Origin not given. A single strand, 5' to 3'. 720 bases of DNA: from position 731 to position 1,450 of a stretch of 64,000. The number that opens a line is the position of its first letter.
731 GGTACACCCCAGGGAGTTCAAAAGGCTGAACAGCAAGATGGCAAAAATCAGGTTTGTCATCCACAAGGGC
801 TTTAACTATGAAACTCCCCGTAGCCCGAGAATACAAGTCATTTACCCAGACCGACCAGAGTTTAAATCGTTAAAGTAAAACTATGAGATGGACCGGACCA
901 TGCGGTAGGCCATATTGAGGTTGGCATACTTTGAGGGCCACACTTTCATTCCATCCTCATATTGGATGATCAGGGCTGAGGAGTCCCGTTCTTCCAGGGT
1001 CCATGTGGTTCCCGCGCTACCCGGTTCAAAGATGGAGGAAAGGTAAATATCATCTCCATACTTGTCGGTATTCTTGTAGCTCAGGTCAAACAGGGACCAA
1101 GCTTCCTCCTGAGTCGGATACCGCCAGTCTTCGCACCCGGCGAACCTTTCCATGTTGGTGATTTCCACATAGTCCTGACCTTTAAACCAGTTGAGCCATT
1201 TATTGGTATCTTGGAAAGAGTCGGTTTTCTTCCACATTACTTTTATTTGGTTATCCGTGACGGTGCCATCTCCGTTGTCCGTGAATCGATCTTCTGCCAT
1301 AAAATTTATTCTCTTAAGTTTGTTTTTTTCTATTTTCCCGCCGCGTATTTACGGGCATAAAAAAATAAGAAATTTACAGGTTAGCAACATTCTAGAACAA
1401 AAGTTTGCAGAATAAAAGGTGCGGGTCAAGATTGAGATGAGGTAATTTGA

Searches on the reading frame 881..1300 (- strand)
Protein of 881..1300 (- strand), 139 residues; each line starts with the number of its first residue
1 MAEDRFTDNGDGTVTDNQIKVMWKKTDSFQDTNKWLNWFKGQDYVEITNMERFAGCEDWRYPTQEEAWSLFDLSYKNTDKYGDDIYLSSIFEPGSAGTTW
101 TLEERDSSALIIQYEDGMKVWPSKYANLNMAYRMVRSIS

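Call 48: search_protein_families(library=pfam, proteins=[window:881-1300:-], max_evalue=0.001)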
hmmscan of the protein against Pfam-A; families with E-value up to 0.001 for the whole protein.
window:881-1300:- (139 aa): 1 family
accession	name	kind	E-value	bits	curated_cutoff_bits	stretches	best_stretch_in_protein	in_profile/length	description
PF07603.17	Lcl_C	-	2.5e-14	54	34.9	1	12-136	1-117/117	Lcl C-terminal domain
